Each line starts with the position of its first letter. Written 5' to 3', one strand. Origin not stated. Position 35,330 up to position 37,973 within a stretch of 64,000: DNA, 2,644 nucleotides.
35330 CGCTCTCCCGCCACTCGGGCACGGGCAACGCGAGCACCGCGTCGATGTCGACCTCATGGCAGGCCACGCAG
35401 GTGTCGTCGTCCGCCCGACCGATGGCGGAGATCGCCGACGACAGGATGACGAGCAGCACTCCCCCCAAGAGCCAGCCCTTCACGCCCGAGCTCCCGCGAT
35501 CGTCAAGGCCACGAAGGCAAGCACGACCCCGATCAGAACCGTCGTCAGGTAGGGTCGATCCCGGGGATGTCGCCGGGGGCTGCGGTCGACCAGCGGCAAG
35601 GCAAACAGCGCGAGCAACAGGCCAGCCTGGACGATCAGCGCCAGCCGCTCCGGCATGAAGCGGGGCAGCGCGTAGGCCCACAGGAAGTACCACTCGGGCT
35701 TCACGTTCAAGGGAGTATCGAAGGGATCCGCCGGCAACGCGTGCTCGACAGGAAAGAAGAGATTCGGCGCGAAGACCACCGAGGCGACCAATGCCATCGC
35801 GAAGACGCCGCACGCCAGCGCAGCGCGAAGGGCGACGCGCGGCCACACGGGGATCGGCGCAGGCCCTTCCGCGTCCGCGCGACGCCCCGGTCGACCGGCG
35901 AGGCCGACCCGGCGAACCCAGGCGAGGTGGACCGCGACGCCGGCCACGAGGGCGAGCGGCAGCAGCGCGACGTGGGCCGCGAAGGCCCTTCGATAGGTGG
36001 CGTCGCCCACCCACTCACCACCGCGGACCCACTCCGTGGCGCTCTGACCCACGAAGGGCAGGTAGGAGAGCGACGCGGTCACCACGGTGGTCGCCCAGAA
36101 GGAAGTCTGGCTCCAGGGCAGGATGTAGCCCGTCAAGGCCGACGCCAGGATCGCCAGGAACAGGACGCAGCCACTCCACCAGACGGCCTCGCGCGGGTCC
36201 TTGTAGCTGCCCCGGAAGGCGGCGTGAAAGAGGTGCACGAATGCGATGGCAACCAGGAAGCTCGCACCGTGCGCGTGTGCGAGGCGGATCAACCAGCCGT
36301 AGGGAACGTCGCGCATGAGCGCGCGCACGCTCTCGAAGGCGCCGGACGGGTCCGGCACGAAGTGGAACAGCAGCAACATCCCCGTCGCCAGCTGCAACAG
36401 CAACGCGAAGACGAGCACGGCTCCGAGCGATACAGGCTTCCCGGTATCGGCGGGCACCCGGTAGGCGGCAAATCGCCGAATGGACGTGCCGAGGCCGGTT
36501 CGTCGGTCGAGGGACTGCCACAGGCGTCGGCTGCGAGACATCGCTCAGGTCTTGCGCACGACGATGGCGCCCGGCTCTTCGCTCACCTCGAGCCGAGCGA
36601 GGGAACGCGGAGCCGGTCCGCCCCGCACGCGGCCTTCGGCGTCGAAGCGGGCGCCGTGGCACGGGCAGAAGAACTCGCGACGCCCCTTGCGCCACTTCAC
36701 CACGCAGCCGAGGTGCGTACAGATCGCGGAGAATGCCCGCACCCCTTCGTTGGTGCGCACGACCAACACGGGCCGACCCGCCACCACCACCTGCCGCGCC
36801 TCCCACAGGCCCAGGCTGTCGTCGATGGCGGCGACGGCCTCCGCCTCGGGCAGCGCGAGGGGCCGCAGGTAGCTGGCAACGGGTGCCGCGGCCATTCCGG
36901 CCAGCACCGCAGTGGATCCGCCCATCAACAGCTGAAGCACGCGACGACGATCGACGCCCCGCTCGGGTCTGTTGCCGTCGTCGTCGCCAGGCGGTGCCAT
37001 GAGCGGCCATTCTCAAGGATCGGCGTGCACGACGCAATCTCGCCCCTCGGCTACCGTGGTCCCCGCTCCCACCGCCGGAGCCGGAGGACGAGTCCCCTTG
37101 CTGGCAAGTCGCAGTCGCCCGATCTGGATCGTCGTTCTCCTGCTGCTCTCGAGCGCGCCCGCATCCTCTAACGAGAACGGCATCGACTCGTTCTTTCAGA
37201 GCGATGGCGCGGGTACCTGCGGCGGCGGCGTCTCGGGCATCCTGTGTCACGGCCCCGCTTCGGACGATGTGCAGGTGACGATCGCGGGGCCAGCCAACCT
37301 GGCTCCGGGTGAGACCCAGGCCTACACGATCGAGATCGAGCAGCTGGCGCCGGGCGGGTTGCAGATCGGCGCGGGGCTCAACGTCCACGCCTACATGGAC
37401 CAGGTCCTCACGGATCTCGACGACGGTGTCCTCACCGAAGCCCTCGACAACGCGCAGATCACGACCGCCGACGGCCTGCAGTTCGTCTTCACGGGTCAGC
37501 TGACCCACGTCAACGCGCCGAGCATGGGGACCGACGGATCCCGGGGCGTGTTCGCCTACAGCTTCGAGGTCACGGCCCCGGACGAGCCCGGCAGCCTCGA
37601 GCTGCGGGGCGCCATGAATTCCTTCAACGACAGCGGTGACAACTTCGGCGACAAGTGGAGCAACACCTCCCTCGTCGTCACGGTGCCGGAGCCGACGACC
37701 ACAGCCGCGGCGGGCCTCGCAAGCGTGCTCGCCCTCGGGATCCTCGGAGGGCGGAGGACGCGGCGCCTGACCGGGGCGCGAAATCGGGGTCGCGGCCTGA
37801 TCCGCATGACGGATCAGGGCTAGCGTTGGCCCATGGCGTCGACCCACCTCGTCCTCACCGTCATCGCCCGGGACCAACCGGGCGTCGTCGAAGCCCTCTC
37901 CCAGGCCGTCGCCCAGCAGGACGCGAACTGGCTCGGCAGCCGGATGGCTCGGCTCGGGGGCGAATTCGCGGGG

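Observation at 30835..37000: MtrA/MtrB-like porin-cytochrome conduit tail-to-tail with a Rieske/cytochrome b complex carrying two tetrahaem cytochromes: a candidate complete quinone-to-cell-surface electron pathway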

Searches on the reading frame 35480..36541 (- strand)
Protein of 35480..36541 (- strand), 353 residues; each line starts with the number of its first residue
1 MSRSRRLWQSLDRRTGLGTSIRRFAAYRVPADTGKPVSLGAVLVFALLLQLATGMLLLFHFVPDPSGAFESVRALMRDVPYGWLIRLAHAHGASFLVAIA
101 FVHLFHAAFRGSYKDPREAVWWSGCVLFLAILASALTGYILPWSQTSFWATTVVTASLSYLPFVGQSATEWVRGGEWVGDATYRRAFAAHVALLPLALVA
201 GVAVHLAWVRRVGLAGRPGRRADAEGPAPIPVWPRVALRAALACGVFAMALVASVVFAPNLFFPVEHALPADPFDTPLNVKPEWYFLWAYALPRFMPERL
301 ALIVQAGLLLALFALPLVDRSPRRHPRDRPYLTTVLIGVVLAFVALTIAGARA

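Call 4: search_protein_families(library=ncbifam, proteins=[window:35480-36541:-], max_evalue=0.01)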
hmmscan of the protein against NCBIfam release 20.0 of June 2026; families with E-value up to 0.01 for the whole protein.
window:35480-36541:- (353 aa): 5 families
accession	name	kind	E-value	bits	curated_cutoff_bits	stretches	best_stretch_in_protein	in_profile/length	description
NF040969.1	cytb_ExtP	equivalog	1.9e-47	161.8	290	1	38-214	26-202/205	selenite/tellurite reduction operon b-type cytochrome ExtP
NF002990.0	PRK03735.1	subfamily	2e-47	161.8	325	1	38-216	43-221/223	cytochrome b6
NF050120.1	bc1_QcrB_actin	exception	8.3e-27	94.2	500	1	66-308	72-312/458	cytochrome bc1 complex cytochrome b subunit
NF041076.1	cyt_b_SoxC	equivalog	1.3e-23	83.7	740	2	39-227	30-211/542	proton pump complex cytochrome B SoxC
TIGR01156.1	cytb6_f_IV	equivalog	3e-09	36.9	127.05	1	258-343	53-141/160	cytochrome b6-f complex subunit IV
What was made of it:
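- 35480..36541 (-): Fused cytochrome b (b6 plus subunit IV equivalent, 353 aa). It scores 162 bits on the ExtP model, below the cut-off of 290 (call 4).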

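Call 5: search_protein_families(library=pfam, proteins=[window:35480-36541:-], max_evalue=0.01)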
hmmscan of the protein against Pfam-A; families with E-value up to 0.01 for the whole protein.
window:35480-36541:- (353 aa): 3 families
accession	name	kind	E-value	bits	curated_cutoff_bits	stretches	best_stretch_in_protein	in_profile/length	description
PF00033.24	Cytochrome_B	-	1e-49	169.4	27.2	1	37-212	14-188/189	Cytochrome b/b6/petB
PF13631.11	Cytochrom_B_N_2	-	1.4e-36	126.4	27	1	95-261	2-165/169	Cytochrome b(N-terminal)/b6/petB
PF00032.22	Cytochrom_B_C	-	4.3e-17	62.6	20.7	1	270-351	1-83/102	Cytochrome b(C-terminal)/b6/petD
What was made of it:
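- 35480..36541 (-): Pfam hits are PF00033 at 169 bits and PF00032 at 63 bits (call 5).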

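Call 48: search_solved_structures(query=window:35480-36541:-, max_evalue=0.00001)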
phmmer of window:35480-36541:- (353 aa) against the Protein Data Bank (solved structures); distinct sequences matched with E-value up to 0.00001: 60.
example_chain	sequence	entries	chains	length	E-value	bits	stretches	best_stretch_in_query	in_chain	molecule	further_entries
5nmi_C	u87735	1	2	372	3.1e-59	204.2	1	29-350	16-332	Cytochrome b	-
1qcr_C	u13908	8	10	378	3.3e-59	204.1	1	29-350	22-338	UBIQUINOL CYTOCHROME C OXIDOREDUCTASE | Cytochrome b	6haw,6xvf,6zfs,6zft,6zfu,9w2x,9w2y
1be3_C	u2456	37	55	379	3.3e-59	204.1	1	29-350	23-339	CYTOCHROME BC1 COMPLEX | Cytochrome B | Cytochrome b, heme protein, mitochondrial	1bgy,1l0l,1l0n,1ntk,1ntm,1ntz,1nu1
8zos_A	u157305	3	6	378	2e-58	201.5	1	29-350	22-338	Cytochrome b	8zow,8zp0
5gup_w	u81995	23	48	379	2.1e-58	201.5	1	29-350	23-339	Cytochrome b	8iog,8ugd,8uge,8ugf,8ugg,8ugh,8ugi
1bcc_C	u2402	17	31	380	5e-58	200.3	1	37-350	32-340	UBIQUINOL CYTOCHROME C OXIDOREDUCTASE | Cytochrome b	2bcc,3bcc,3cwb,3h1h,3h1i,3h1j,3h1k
6q9e_b1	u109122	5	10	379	5.6e-58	200.1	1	29-347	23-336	Cytochrome b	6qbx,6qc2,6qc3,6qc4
5j4z_AC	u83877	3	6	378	1e-57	199.3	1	29-347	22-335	Cytochrome b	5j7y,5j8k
8uca_3C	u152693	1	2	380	1.2e-57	199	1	29-344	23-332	Cytochrome b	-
7o37_C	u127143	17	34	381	1.2e-57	199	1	29-344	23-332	Cytochrome b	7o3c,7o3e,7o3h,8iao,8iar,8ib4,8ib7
9h8t_J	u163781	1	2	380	1.2e-56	195.7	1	37-350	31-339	Cytochrome b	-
7jrg_C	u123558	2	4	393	1.8e-54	188.6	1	25-330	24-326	COB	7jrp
8e73_C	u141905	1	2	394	1.8e-54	188.5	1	25-330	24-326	COB (cyt b)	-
8bel_C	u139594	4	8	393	3.7e-54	187.5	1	23-330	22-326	Cytochrome b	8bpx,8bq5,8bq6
8smr_I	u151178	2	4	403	6.7e-54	186.7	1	37-353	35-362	Cytochrome b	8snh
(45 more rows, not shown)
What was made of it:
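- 35480..36541 (-): PDB bc1 cytochrome b scores 204 bits and b6 scores 130 bits (call 48).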

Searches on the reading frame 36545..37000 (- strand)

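Call 4: search_protein_families(library=ncbifam, proteins=[window:36545-37000:-], max_evalue=0.01)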
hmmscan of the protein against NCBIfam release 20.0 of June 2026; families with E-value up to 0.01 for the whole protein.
window:36545-37000:- (151 aa): 8 families
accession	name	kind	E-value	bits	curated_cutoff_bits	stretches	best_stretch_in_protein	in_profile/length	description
NF010001.0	PRK13474.1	subfamily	7.8e-26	90.5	154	1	15-148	11-161/178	cytochrome b6-f complex iron-sulfur subunit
NF045928.1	Cytb6fFeSPetC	equivalog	3.6e-24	85.1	250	1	15-141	11-155/179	cytochrome b6-f complex iron-sulfur subunit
TIGR01416.1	Rieske_proteo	equivalog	1.4e-19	70.8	97.4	1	90-135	112-161/176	ubiquinol-cytochrome c reductase iron-sulfur subunit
NF050121.1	bc1_QcrA_actin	exception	4.5e-13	49.4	275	1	85-140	238-296/319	cytochrome bc1 complex Rieske iron-sulfur subunit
TIGR02694.1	arsenite_ox_S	equivalog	1.3e-08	34.8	95.65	1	76-126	39-92/129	arsenate reductase (azurin) small subunit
NF041174.1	SDX_Thmprot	equivalog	2e-06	27.9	170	1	72-122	21-72/109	sulredoxin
NF058607.1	GlBtMonoOxGbcA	equivalog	0.003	16.1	670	1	71-125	74-131/420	glycine betaine monooxygenase oxygenase subunit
TIGR03229.1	benzo_1_2_benA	equivalog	0.006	15.5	780.95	1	74-125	60-114/433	benzoate 1,2-dioxygenase large subunit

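Call 5: search_protein_families(library=pfam, proteins=[window:36545-37000:-], max_evalue=0.01)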
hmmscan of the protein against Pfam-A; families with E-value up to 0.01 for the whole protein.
window:36545-37000:- (151 aa): 2 families
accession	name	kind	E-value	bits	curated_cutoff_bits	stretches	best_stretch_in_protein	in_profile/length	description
PF00355.32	Rieske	-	1e-14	54.6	20.3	1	68-135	16-85/88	Rieske [2Fe-2S] domain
PF25471.1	TM_PetC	-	5.1e-05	23.4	37.1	1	17-47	8-38/48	Iron-sulfur subunit PetC transmembrane anchor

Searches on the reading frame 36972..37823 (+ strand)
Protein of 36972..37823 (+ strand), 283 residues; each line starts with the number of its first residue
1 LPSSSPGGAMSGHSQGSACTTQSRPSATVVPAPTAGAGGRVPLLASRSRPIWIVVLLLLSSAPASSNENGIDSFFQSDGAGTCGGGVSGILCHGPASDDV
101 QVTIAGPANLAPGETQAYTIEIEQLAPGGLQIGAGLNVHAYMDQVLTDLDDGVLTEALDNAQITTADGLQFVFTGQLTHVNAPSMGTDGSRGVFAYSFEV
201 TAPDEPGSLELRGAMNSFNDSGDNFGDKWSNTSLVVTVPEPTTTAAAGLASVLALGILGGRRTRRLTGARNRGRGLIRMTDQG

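Call 4: search_protein_families(library=ncbifam, proteins=[window:36972-37823:+], max_evalue=0.01)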
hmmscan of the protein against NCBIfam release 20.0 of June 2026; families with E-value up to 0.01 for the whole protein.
window:36972-37823:+ (283 aa): 2 families
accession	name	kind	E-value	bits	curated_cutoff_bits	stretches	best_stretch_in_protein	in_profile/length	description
NF041895.1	choice_anch_V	domain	9.3e-23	80.9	42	1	57-234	2-149/150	choice-of-anchor V domain-containing protein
NF041894.1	MXAN_6652_fam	equivalog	1.1e-14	54.5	200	1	55-243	4-160/203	MXAN_6652 family MXYO-CTERM-anchored protein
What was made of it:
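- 37098..37823 (+): Choice-of-anchor V protein with signal peptide, C-X8-CH motif and PEP-CTERM tail (241 aa). Candidate surface-anchored monohaem partner of the conduit. Transcribed divergently from the Rieske operon, with 97 nt between the genes. NCBIfam NF041895 scores 81 bits against a cut-off of 42 (call 4).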

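Call 5: search_protein_families(library=pfam, proteins=[window:36972-37823:+], max_evalue=0.01)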
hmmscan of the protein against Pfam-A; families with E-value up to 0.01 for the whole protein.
window:36972-37823:+ (283 aa): 0 families

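Call 47: find_homologous_proteins(query=window:37098-37823:+, max_evalue=0.001)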
Query window:37098-37823:+ (241 aa): 4 proteins with E <= 0.001 among 2132 candidates.
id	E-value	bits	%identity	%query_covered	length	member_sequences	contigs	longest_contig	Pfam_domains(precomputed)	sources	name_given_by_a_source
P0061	6.3e-153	525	100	100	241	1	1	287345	-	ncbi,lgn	-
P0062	3.5e-53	199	53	81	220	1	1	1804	-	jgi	jgi:hypothetical protein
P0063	2.5e-42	163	51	71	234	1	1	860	-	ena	-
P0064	1.6e-24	105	46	68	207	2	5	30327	-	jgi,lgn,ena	jgi:hypothetical protein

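Call 66: predict_structure(alignment_id=A2)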
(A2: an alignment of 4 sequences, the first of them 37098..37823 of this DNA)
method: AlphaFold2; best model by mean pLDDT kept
length: 241 residues; sequences in the alignment: 4
mean_pLDDT: 44.3   pTM: 0.44
mean pLDDT of the five models: 44.3, 44.2, 44.0, 43.5, 42.4
residues with pLDDT >= 90: 0; 70-90: 7; 50-70: 69; < 50: 165
segments of 3 or more residues with pLDDT < 50: 1-8, 12-55, 89-94, 100-144, 176-188, 198-241
pLDDT, mean of each block of 10 residues (from residue 1): 42 41 29 29 33 45 67 67 54 49 37 32 38 42 49 62 59 47 43 53 41 42 31 30 46
secondary structure, 60 per line:
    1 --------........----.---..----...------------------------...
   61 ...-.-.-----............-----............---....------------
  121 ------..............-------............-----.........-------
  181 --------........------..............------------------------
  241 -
elements in order: H9-16 E58-63 E73-84 E90-101 H105-108 E127-140 E148-159 E165-173 E189-196 H203-216
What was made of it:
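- Tried and rejected: The four-sequence alignment gave pLDDT 44 (call 66).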

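Call 71: search_protein_representatives(protein=window:37098-37823:+)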
Query: 241 residues. Proteins with E-value up to 0.001 (for the whole library): 136; up to 1e-10: 36; up to 1e-30: 8. The best 136 are listed.
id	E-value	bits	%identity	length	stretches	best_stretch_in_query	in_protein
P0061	2.0e-153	525.0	100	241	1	1-241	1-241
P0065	5.7e-50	186.5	53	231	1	9-213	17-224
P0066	4.6e-42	160.6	50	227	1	9-219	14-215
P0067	2.0e-41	158.5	51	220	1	16-220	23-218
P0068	5.1e-41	157.2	51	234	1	13-218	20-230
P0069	4.6e-35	137.7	49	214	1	13-210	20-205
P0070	4.9e-34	134.3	45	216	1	10-220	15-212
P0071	6.1e-31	124.2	52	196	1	4-214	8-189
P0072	2.6e-29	118.9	42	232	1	15-231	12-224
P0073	5.4e-28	114.5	39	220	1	11-227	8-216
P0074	2.5e-27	112.4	39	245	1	17-220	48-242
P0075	3.9e-27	111.7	55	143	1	95-218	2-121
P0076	6.3e-27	111.0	37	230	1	9-227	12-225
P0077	4.9e-26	108.1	41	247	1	12-215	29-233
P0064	5.0e-25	104.8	50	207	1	48-219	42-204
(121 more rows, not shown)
